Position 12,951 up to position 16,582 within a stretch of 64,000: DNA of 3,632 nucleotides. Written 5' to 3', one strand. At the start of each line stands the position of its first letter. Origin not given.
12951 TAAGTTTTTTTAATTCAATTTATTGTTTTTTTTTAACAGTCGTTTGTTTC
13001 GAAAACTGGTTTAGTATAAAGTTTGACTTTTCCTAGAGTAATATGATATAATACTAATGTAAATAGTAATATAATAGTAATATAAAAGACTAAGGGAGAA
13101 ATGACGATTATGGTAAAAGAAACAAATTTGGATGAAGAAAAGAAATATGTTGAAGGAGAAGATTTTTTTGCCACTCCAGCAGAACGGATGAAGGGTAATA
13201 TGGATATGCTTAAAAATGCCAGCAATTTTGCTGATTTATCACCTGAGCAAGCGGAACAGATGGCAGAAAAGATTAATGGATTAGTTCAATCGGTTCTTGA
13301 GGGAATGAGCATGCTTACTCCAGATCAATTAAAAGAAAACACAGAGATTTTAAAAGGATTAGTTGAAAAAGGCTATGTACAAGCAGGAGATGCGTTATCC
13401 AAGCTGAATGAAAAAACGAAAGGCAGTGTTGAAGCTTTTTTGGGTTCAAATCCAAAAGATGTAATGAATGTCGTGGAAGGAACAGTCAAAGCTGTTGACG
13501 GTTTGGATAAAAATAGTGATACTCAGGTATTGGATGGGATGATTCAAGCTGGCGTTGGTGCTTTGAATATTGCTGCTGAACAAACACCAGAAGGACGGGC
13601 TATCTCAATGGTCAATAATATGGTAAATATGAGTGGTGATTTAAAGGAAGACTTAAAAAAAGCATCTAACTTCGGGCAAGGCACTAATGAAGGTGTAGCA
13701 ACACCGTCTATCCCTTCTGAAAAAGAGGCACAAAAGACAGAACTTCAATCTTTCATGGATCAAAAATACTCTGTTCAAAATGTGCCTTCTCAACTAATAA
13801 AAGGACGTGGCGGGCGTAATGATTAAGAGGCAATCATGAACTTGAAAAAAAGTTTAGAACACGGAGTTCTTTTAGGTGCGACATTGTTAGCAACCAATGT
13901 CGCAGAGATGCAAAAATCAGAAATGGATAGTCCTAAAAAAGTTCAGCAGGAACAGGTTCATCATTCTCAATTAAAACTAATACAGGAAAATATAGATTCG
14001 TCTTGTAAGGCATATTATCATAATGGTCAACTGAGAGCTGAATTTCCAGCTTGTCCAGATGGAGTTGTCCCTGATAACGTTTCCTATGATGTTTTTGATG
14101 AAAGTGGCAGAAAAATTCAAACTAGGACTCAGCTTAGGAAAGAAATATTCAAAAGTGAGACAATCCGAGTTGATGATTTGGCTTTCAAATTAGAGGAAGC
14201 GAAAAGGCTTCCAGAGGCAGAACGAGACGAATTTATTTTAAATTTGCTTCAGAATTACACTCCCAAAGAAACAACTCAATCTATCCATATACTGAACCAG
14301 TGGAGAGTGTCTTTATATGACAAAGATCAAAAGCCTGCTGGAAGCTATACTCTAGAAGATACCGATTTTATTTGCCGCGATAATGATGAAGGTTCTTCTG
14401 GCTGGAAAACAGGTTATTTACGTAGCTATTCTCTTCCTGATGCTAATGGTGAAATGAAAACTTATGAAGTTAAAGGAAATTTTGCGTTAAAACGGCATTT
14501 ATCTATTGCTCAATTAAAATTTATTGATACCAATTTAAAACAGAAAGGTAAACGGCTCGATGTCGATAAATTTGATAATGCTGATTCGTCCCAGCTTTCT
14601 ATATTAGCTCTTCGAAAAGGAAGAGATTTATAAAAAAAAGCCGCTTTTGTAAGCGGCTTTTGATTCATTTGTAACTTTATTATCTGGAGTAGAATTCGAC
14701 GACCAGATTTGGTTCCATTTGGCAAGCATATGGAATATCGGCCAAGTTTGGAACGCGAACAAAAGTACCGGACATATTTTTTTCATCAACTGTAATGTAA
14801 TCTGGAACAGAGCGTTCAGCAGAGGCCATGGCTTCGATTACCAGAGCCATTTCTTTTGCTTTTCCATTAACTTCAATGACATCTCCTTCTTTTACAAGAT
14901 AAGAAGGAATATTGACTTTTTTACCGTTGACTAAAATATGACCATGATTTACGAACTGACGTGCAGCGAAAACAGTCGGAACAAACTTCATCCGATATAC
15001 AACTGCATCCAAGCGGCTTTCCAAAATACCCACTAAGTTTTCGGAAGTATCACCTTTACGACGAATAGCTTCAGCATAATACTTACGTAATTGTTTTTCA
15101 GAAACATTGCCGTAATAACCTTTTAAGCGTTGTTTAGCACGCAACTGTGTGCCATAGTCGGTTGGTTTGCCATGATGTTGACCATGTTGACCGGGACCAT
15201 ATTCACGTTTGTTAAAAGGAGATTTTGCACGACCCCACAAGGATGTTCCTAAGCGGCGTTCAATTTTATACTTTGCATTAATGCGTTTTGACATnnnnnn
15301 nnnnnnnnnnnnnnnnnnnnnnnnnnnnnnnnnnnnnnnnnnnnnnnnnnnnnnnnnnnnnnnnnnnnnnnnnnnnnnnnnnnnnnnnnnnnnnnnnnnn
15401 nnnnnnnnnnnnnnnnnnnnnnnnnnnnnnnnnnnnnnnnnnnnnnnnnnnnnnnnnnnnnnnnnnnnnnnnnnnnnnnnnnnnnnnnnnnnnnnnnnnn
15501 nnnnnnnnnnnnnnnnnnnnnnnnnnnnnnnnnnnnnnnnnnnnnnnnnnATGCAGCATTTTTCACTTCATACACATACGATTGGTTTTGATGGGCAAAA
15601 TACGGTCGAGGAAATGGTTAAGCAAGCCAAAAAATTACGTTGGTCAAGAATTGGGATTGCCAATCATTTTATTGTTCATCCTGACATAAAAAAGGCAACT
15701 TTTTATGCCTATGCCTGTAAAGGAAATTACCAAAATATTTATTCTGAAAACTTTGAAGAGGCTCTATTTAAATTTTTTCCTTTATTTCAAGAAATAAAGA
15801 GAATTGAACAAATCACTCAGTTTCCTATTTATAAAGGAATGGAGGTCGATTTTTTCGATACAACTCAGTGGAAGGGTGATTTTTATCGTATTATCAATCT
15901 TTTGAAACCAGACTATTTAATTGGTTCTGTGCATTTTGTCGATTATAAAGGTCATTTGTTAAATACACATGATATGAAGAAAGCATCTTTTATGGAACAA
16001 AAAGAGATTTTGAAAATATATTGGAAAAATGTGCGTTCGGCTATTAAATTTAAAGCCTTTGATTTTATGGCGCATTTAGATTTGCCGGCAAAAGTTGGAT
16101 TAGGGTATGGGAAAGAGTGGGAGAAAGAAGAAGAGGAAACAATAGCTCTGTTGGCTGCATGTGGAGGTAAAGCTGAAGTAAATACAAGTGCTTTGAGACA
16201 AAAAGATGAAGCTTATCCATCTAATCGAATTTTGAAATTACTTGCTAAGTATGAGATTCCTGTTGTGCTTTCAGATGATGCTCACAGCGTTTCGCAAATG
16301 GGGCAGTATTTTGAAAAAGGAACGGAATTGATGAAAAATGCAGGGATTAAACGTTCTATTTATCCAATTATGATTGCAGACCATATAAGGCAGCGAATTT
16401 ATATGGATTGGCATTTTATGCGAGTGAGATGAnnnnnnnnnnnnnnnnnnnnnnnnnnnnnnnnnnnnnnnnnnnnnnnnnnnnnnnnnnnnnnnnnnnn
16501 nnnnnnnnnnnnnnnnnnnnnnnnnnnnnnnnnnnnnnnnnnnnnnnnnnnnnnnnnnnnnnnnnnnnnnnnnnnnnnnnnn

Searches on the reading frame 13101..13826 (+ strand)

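Call 10: search_protein_families(library=pfam, proteins=[window:13101-13826:+], max_evalue=0.001)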
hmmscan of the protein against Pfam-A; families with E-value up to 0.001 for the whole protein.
window:13101-13826:+ (241 aa): 0 families

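Call 40: search_protein_families(library=pfam, proteins=[window:13101-13826:+], max_evalue=10)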
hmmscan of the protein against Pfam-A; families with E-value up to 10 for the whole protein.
window:13101-13826:+ (241 aa): 5 families
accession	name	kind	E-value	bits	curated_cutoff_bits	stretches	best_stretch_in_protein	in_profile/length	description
PF18433.6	DUF5610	-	0.0024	18.8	26.4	1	39-112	31-101/117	Domain of unknown function (DUF5610)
PF10103.15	Zincin_2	-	0.01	15.6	25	1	45-132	72-149/344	Zincin-like metallopeptidase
PF22042.2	EF-G_D2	-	0.045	14.3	27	1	86-138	21-74/84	Elongation factor G domain 2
PF19901.4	DUF6374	-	0.05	13.7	25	1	44-59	29-44/59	Family of unknown function (DUF6374)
PF05628.17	Borrelia_P13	-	0.15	12.5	25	1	112-160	38-86/138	Borrelia membrane protein P13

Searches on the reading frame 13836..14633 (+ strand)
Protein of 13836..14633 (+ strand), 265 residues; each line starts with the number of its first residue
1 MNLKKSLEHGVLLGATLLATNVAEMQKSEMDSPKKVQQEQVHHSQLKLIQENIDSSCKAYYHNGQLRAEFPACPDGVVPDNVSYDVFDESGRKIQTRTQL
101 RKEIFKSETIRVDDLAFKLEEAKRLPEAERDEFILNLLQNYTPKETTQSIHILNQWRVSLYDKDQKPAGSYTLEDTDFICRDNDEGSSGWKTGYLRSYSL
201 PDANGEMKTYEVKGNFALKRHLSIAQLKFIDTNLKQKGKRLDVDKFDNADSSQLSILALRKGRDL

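Call 10: search_protein_families(library=pfam, proteins=[window:13836-14633:+], max_evalue=0.001)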
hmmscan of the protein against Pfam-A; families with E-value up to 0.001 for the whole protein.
window:13836-14633:+ (265 aa): 0 families

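Call 40: search_protein_families(library=pfam, proteins=[window:13836-14633:+], max_evalue=10)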
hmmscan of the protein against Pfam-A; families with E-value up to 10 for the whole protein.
window:13836-14633:+ (265 aa): 2 families
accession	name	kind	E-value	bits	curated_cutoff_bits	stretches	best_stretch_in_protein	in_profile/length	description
PF09821.14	AAA_assoc_C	-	0.045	14.8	27.6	1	94-157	44-110/119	C-terminal AAA-associated domain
PF25479.1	Vts1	-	0.085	12.8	27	1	123-145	9-31/45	RNA-binding protein vts1-like domain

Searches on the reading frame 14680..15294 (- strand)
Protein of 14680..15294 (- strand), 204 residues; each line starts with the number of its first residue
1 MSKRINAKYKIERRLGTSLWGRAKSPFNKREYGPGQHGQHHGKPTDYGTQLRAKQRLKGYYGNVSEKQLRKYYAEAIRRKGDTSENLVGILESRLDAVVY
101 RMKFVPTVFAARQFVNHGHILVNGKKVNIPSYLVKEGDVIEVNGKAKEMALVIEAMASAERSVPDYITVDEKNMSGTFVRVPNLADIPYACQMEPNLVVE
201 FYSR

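Call 10: search_protein_families(library=pfam, proteins=[window:14680-15294:-], max_evalue=0.001)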
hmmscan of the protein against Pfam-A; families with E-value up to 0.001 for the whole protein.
window:14680-15294:- (204 aa): 2 families
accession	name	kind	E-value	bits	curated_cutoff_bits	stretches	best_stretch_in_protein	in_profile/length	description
PF00163.24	Ribosomal_S4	-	1.2e-25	90.5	23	1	5-92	3-95/95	Ribosomal protein S4/S9 N-terminal domain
PF01479.30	S4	-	9e-20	70.6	22.8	1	94-140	2-48/48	S4 domain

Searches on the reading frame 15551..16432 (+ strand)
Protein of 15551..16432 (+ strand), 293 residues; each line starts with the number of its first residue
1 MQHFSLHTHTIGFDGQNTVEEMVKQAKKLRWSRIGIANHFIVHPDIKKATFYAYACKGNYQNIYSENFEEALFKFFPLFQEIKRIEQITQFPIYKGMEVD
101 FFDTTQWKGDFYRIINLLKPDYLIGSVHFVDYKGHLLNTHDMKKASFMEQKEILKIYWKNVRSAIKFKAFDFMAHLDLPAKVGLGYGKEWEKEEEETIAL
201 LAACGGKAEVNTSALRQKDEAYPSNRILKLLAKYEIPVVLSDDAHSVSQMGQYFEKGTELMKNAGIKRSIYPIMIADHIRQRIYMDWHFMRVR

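Call 5: search_protein_families(library=pfam, proteins=[window:15551-16432:+], max_evalue=0.01)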
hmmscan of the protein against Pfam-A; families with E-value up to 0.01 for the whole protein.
window:15551-16432:+ (293 aa): 1 family
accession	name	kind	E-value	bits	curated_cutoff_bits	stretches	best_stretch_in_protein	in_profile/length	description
PF02811.25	PHP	-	2.3e-11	44.7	26.4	1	5-202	3-150/164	PHP domain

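Call 6: search_protein_families(library=ncbifam, proteins=[window:15551-16432:+], max_evalue=0.01)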
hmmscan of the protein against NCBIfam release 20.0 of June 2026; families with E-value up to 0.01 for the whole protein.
window:15551-16432:+ (293 aa): 9 families
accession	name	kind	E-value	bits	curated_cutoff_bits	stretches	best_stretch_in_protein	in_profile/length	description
NF005596.0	PRK07328.1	subfamily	1.9e-31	109.4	202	1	6-269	8-255/269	histidinol-phosphatase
TIGR01856.1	hisJ_fam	subfamily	1.9e-25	90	90.2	1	5-256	2-249/252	histidinol-phosphatase HisJ family protein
NF005235.0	PRK06740.1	equivalog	3.5e-20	72.7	442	1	78-268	127-317/335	histidinol phosphate phosphatase domain-containing protein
NF005996.1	PRK08123.1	equivalog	1.8e-14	53.6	133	1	7-256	6-260/262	histidinol-phosphatase HisJ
NF004086.0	PRK05588.1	equivalog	2.9e-11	43.8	321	1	92-268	70-243/255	histidinol phosphate phosphatase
NF006702.0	PRK09248.1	domain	1e-06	28.4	264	1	207-268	155-217/246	PHP domain-containing protein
NF046111.1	RNaseP3Mthb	equivalog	3e-05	23.9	200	0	3-45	2-41/236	ribonuclease P protein component 3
NF006251.0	PRK08392.1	equivalog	3.9e-05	23.2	212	0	5-40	3-38/216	hypothetical protein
NF045780.1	TrlF_fam_ATP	equivalog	0.00021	20.2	350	1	6-252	10-241/944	TrlF family AAA-like ATPase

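Call 82: search_protein_families(library=padloc, proteins=[window:15551-16432:+], max_evalue=0.001)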
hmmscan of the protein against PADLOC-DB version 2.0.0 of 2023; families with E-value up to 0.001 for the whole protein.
window:15551-16432:+ (293 aa): 0 families
